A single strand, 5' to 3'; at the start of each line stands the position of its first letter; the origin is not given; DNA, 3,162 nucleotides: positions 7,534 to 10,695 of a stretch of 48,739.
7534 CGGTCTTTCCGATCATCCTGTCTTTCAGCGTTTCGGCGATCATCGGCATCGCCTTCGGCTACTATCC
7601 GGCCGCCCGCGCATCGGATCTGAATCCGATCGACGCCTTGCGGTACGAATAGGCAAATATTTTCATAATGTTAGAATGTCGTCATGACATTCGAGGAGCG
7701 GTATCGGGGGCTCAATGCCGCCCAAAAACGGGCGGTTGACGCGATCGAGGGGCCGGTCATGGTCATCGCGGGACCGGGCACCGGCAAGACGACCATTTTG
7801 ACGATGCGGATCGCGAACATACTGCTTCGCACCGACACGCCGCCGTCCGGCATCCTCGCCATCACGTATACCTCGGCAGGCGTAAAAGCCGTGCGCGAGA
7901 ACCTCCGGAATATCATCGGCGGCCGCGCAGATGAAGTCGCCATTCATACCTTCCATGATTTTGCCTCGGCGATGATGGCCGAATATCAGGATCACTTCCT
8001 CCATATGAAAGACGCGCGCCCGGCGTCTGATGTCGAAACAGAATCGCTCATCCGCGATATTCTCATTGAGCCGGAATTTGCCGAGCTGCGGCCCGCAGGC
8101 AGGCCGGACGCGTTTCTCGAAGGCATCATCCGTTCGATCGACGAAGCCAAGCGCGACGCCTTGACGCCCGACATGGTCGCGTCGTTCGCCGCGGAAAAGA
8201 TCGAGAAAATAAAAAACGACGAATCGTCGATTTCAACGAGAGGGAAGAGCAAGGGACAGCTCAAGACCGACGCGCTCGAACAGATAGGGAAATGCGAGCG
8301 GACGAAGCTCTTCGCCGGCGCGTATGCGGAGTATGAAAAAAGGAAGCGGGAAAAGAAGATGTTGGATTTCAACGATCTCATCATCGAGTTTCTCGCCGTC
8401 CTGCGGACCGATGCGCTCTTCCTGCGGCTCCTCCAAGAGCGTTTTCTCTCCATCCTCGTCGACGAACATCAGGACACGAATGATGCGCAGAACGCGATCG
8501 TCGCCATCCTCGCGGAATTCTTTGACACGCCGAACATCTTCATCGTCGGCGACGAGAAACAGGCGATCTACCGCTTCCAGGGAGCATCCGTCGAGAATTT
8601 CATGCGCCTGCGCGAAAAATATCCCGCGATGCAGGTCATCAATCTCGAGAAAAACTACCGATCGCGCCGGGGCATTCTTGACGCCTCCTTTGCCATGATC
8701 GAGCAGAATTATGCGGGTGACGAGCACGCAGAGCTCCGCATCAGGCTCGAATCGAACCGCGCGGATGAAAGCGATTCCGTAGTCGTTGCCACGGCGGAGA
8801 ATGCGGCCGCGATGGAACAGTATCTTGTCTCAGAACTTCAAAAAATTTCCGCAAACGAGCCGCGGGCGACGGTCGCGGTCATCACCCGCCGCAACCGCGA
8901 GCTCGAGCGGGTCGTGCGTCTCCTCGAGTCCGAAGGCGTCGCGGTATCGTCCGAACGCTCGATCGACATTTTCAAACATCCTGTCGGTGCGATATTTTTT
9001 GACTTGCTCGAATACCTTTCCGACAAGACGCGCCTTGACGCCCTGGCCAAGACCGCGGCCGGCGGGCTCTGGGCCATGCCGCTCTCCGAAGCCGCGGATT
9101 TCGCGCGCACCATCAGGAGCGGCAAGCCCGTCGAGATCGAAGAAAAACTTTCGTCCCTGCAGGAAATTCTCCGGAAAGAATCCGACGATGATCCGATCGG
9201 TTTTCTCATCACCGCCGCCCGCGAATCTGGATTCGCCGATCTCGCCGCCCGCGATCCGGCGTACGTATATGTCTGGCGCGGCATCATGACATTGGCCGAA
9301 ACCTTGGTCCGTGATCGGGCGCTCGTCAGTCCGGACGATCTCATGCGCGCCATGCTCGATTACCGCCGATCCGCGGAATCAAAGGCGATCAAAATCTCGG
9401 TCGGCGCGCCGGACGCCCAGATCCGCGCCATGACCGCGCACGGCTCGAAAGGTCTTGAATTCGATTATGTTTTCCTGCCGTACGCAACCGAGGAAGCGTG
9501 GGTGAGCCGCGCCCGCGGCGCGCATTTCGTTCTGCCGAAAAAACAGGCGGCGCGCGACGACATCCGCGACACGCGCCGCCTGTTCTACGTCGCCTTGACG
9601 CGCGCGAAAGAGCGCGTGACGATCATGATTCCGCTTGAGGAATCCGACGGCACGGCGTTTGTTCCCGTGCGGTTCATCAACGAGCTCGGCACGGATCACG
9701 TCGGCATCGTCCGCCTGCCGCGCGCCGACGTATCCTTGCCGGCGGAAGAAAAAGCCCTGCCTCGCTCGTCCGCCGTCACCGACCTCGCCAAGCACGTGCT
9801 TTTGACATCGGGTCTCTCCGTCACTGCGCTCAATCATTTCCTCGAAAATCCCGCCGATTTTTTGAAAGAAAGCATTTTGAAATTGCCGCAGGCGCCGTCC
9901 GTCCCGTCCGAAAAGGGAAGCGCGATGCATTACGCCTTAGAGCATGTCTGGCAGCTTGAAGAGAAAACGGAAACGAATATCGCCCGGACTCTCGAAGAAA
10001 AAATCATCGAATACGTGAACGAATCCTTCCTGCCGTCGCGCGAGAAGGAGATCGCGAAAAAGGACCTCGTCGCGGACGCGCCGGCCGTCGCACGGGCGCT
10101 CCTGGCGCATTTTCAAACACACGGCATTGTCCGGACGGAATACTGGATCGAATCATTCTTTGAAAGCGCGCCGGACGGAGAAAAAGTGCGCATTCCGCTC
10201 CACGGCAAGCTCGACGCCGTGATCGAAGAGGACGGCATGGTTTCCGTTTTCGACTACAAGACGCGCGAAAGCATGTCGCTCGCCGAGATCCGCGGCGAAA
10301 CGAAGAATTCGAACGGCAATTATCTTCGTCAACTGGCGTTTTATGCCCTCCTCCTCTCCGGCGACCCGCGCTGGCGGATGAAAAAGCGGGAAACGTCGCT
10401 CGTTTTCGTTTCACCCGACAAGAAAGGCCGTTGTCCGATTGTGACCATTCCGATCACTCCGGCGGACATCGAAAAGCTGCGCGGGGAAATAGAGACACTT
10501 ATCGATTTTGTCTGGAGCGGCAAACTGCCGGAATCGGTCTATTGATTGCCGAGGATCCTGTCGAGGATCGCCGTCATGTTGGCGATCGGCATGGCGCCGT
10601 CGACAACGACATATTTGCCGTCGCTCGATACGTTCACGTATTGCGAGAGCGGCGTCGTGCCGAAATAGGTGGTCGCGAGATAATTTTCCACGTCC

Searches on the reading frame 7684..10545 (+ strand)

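Call 7: search_protein_families(library=pfam, proteins=[window:7684-10545:+])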
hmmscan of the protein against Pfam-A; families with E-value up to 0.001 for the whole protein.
window:7684-10545:+ (953 aa): 6 families
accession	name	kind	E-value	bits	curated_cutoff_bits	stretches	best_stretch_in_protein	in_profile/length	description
PF00580.27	UvrD-helicase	-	2.2e-58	198.5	23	1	10-314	1-271/271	UvrD/REP helicase N-terminal domain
PF13361.12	UvrD_C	-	1.4e-25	90.9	25.6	2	578-648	285-346/350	UvrD-like helicase C-terminal domain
PF12705.13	PDDEXK_1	-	9.6e-20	72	22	1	711-942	2-223/247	PD-(D/E)XK nuclease superfamily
PF13245.12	AAA_19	-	7.2e-16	59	25.1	1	14-298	1-133/134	AAA domain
PF13538.12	UvrD_C_2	-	3.1e-11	43.4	27.4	2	621-647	25-51/52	UvrD-like helicase C-terminal domain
PF01443.25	Viral_helicase1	-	9.4e-05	22.8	21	0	570-648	172-227/228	Viral superfamily 1 RNA helicase core domain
